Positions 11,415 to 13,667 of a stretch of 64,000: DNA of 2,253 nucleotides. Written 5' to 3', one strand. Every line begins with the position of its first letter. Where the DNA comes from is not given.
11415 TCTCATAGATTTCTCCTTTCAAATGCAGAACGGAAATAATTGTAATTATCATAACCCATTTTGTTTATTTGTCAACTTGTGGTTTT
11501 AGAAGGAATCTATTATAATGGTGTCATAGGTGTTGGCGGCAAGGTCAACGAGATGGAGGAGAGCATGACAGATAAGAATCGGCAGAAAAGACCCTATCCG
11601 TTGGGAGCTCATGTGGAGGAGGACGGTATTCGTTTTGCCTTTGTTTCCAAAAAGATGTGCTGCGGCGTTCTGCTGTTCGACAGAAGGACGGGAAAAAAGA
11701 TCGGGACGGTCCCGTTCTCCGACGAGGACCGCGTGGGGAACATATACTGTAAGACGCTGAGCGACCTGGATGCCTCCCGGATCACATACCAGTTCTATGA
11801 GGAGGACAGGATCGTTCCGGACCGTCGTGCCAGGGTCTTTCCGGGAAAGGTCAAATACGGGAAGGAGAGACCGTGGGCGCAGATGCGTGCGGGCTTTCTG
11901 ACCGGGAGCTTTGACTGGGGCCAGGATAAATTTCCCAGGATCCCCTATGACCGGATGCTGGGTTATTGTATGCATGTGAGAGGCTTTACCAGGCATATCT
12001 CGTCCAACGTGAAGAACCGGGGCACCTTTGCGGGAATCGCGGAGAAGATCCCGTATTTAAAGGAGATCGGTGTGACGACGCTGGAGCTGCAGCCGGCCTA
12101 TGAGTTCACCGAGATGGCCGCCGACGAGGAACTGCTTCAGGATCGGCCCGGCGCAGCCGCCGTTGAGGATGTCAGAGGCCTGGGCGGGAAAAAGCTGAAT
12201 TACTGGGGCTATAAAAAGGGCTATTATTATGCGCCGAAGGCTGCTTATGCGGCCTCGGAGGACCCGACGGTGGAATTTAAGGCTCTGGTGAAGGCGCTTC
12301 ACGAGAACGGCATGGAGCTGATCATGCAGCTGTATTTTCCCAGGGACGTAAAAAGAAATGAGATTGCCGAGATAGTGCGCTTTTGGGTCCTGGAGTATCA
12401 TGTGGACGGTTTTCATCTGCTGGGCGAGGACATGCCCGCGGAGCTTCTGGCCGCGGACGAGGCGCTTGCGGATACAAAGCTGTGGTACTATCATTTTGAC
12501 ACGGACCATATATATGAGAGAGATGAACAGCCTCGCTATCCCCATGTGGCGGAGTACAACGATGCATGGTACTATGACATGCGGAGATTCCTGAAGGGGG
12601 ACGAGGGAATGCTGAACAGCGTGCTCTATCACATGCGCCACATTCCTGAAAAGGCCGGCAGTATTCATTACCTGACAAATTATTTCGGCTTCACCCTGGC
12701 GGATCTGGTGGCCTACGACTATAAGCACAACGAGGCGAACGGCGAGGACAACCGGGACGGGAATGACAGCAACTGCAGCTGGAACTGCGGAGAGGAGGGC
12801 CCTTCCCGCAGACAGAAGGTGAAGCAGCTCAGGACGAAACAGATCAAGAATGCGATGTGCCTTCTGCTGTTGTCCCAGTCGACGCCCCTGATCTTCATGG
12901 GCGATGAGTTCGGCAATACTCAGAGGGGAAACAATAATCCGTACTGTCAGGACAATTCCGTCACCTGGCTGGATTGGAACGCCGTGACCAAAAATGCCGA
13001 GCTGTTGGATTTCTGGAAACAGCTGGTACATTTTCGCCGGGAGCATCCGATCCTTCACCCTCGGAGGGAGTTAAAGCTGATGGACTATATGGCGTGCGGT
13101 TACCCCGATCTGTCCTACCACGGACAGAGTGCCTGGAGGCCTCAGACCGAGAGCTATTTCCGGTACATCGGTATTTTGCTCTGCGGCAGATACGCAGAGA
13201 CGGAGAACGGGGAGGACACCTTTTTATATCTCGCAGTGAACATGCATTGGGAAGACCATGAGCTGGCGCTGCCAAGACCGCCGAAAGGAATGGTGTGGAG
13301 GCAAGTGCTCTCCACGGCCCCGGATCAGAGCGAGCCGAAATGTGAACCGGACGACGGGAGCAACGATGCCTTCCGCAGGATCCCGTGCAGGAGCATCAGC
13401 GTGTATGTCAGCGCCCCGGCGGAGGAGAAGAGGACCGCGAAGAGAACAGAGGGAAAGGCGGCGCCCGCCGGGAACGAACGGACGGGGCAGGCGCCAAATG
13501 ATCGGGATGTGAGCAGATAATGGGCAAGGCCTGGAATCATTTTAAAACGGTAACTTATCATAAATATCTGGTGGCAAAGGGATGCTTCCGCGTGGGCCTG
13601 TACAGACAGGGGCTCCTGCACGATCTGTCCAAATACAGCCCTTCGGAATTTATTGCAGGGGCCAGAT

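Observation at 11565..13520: Full-length GlgX/isoamylase homolog that has lost all three catalytic carboxylate motifs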

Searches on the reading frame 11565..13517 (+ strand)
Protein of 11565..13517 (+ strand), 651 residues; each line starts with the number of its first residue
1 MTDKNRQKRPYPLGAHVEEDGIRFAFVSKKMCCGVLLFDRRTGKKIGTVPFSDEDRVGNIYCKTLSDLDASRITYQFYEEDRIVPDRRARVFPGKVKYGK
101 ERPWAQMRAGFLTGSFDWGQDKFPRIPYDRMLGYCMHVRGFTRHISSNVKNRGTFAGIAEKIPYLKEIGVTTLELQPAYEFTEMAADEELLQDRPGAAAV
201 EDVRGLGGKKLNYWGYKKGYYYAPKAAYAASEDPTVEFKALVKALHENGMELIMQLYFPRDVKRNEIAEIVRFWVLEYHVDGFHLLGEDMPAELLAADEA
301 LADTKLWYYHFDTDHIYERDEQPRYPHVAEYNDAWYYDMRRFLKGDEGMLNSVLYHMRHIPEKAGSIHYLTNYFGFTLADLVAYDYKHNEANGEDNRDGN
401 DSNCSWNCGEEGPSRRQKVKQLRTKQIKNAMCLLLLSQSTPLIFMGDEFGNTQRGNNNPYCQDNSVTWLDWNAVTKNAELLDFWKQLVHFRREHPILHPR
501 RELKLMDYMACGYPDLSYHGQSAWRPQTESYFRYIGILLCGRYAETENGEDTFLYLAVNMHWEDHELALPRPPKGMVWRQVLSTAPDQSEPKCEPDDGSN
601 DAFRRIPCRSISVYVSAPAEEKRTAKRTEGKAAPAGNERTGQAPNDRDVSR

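Call 4: search_protein_families(library=pfam, proteins=[window:11565-13517:+], max_evalue=0.1)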
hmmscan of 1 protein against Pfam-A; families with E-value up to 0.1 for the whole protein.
window:11565-13517:+ (651 aa): 3 families
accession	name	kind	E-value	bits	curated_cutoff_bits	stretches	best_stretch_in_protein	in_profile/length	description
PF00128.31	Alpha-amylase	-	8.1e-14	52.1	22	2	146-256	9-87/446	Alpha amylase, catalytic domain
PF21331.3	Isoamylase_C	-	0.024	15.5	27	1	542-587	28-73/107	Isoamylase, C-terminal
PF21156.3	ISOA1-3_C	-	0.029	15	27.3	1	518-585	2-61/106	Isoamylase 1-3, C-terminal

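Call 5: search_protein_families(library=ncbifam, proteins=[window:11565-13517:+], max_evalue=0.1)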
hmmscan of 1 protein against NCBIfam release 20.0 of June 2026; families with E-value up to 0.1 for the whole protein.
window:11565-13517:+ (651 aa): 23 families
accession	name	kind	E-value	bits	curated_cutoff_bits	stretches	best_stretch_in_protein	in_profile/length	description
TIGR02100.1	glgX_debranch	equivalog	1.8e-89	300.7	640.9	2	265-592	320-667/688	glycogen debranching protein GlgX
NF002983.0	PRK03705.1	equivalog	5.5e-68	229.6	901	2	267-499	317-566/658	glycogen debranching protein GlgX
NF011082.0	PRK14510.1-1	equivalog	1.1e-59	202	2511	2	327-623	393-693/1410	bifunctional glycogen debranching protein GlgX/4-alpha-glucanotransferase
TIGR02104.1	pulA_typeI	equivalog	4.4e-29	101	504.5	2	417-502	452-537/605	type I pullulanase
TIGR02402.1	trehalose_TreZ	equivalog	1e-19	70.3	538.8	2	61-255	32-180/545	malto-oligosyltrehalose trehalohydrolase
TIGR02102.1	pullulan_Gpos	equivalog_domain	1.5e-11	42.9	1042.25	1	134-261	455-580/1113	pullulanase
NF008051.0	PRK10785.1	equivalog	1.4e-09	36.7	568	2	423-497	458-526/607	maltodextrin glucosidase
NF041090.1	Cyc-maltodext_AglB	equivalog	1.7e-08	33.7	540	1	402-497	283-372/470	cyclomaltodextrinase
NF008967.0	PRK12313.1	equivalog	3.8e-08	32.1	577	2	213-255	201-239/633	1,4-alpha-glucan branching protein GlgB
TIGR02456.1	treS_nterm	equivalog_domain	3.4e-07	29.2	678.35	1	129-180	4-52/539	maltose alpha-D-glucosyltransferase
TIGR02103.1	pullul_strch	subfamily_domain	5.2e-07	28.1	697.6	1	213-257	379-426/900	pullulanase-type alpha-1,6-glucosidase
NF041321.1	Alpha-amyl_MalA_Halo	equivalog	5.7e-06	25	875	1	134-180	263-306/666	alpha-amylase MalA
NF003811.1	PRK05402.1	equivalog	6.8e-06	24.9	741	1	214-255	194-231/619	1,4-alpha-glucan branching protein GlgB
TIGR02403.1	trehalose_treC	equivalog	6.6e-05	21.8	799.05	1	146-180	17-51/544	alpha,alpha-phosphotrehalase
TIGR01515.1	branching_enzym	equivalog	0.00013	20.7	463.95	0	213-256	182-221/607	1,4-alpha-glucan branching enzyme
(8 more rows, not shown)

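Call 6: search_solved_structures(query=window:11565-13517:+, show_alignments=3)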
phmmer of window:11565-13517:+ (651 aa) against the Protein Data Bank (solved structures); distinct sequences matched with E-value up to 0.001: 47.
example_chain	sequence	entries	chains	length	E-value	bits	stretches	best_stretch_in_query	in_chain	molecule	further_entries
9j60_A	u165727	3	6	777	3.5e-68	233.7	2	293-583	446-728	Isoamylase 1, chloroplastic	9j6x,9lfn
4j7r_A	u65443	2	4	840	5.8e-66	226.3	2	365-584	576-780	Isoamylase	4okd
9xvi_A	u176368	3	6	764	1.1e-65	225.4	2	293-495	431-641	Isoamylase 1, chloroplastic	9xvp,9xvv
9xve_A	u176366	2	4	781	1.4e-65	225.1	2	293-495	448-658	Isoamylase 1, chloroplastic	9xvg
7u39_A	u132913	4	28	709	1.4e-63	218.5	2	364-590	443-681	Glycogen debranching enzyme GlgX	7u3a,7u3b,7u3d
2vnc_A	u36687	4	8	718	2.5e-63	217.6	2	256-502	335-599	GLYCOGEN OPERON PROTEIN GLGX | Glycogen debranching enzyme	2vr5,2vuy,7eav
2wsk_A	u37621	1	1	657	1.9e-48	168.4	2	361-500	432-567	GLYCOGEN DEBRANCHING ENZYME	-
9xvi_C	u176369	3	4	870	2.2e-36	128.6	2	263-585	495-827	Isoamylase 2, chloroplastic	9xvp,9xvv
9j6x_C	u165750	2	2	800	1.2e-31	112.9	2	263-585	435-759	Isoamylase 2, chloroplastic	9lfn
1bf2_A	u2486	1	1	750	6.2e-26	94.1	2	365-585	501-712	ISOAMYLASE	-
2e8y_A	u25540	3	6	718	2.3e-19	72.3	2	257-511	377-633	AmyX protein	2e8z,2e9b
2wan_A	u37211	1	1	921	2.7e-16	62.2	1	423-497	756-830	PULLULANASE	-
6jhh_A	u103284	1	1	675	3.8e-16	61.7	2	427-498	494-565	Pulullanase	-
6jhi_A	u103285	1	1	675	4.6e-16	61.4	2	428-498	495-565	Pulullanase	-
6jeq_A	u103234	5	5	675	5.7e-16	61.1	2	427-498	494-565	Pulullanase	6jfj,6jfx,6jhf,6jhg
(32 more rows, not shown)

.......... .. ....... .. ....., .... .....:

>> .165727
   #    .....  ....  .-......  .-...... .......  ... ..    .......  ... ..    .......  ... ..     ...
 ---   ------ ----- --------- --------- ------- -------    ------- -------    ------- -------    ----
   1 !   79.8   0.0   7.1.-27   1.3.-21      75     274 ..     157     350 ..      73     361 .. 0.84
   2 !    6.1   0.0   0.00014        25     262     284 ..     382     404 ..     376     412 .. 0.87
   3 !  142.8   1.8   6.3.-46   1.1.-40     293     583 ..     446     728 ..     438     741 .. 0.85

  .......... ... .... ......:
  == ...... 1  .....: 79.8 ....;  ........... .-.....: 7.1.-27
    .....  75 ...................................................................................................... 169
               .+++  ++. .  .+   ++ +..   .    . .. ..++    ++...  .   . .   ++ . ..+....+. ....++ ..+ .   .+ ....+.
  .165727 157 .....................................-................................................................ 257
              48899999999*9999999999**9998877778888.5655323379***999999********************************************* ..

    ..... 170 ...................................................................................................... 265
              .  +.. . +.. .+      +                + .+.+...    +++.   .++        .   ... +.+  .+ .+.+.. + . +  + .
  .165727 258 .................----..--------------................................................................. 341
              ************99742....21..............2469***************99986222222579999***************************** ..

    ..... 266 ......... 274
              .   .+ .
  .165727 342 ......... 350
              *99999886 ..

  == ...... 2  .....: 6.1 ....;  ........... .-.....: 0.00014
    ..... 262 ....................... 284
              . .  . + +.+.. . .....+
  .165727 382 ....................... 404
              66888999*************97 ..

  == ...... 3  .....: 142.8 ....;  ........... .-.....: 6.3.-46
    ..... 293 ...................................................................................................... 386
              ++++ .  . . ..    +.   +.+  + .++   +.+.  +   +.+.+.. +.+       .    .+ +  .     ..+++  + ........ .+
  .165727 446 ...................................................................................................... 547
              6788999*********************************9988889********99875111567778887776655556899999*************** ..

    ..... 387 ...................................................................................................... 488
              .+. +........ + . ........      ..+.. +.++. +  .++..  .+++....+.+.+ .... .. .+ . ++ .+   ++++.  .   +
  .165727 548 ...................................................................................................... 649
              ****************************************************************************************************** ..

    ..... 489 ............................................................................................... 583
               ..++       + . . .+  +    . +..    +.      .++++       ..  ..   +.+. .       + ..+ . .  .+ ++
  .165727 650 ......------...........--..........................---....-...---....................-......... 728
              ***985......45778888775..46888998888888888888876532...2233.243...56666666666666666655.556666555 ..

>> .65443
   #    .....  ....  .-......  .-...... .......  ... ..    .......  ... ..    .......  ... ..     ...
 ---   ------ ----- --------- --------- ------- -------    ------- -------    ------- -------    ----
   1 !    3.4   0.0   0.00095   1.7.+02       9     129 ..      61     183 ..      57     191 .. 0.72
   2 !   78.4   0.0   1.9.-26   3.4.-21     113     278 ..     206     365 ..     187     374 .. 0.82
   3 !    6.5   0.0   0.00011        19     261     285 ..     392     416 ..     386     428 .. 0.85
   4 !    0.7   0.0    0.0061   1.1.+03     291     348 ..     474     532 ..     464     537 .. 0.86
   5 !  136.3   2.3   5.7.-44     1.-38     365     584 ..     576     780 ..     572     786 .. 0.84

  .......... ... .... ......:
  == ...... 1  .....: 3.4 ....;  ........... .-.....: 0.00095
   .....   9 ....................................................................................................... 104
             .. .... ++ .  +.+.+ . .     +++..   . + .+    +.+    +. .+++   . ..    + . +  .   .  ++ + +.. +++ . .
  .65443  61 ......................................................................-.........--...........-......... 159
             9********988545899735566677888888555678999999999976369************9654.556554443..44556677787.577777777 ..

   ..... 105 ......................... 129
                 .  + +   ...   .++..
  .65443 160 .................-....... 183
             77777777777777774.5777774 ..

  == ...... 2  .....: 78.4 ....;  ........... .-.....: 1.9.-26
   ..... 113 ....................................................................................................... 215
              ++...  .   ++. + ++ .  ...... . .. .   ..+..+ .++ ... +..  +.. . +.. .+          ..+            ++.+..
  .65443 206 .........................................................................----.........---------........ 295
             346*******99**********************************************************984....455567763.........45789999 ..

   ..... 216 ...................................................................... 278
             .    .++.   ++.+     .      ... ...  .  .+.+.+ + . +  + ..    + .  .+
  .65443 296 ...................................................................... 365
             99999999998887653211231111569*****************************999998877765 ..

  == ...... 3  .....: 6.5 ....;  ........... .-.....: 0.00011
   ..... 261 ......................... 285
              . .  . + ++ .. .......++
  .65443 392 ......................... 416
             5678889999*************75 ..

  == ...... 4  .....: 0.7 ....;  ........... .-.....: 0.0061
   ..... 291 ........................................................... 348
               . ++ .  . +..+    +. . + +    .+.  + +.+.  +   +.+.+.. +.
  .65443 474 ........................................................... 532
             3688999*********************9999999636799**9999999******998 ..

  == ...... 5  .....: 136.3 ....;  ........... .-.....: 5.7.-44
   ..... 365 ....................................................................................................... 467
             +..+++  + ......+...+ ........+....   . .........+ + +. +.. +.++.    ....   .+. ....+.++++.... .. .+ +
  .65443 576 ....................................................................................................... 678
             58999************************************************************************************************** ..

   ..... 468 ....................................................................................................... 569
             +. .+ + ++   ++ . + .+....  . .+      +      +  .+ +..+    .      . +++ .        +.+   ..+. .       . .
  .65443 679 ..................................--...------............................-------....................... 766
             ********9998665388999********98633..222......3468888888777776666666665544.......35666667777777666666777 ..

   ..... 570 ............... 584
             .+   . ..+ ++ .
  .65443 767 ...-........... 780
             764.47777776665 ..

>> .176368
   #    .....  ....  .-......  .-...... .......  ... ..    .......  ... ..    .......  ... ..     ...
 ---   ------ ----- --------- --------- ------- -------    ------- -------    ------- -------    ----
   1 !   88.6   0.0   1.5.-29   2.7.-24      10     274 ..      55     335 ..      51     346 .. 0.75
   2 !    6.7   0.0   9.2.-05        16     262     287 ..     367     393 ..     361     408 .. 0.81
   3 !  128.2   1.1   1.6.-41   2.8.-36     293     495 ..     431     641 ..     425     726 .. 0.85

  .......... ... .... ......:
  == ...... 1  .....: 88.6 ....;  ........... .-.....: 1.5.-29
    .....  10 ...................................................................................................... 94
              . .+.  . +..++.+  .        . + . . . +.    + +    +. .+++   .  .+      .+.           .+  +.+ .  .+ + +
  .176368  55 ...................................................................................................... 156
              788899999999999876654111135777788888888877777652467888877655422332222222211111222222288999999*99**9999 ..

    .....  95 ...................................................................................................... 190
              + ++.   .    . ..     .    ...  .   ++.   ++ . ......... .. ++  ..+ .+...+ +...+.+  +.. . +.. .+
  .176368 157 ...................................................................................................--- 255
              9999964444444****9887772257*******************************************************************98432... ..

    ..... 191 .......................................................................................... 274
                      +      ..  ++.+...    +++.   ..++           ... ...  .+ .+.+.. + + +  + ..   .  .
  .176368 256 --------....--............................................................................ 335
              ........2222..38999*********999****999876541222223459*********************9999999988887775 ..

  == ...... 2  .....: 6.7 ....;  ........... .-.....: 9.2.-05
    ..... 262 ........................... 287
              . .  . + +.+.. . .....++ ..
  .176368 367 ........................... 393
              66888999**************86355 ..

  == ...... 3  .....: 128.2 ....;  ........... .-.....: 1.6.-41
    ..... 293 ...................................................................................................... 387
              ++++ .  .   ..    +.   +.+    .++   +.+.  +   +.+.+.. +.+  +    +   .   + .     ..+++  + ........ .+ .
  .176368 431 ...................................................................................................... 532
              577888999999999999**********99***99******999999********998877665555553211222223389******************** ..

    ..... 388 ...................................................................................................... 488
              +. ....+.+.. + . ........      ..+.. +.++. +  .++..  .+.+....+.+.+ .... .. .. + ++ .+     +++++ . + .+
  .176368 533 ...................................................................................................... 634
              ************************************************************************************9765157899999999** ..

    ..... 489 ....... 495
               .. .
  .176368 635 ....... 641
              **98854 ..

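Call 8: find_homologous_proteins(query=window:11565-13517:+, max_evalue=1e-10)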
Query window:11565-13517:+ (651 aa): 7948 proteins with E <= 1e-10 among 8000 candidates; the best 120 are listed.
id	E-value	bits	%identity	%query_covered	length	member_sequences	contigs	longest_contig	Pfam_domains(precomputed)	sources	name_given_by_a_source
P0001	0.0e+0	1557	100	100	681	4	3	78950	PF00128.32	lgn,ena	-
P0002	0.0e+0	1235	80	98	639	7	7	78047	PF00128.32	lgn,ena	-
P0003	0.0e+0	1123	74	96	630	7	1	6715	PF00128.32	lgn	-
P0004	0.0e+0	1120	71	98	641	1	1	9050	PF00128.32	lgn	-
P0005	0.0e+0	1113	71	98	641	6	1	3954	PF00128.32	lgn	-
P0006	0.0e+0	1113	71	98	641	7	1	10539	PF00128.32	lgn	-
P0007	0.0e+0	1112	73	95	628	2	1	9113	PF00128.32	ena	-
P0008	0.0e+0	1111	71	98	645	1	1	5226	PF00128.32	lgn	-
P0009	0.0e+0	1111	71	98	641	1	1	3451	PF00128.32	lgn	-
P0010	0.0e+0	1111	70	98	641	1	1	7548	PF00128.32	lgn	-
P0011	0.0e+0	1109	70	99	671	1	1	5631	PF00128.32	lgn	-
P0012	0.0e+0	1109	71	98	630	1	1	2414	PF00128.32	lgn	-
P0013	0.0e+0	1108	74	95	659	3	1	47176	PF00128.32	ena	-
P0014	0.0e+0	1106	71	98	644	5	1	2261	PF00128.32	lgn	-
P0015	0.0e+0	1104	71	96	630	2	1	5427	PF00128.32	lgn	-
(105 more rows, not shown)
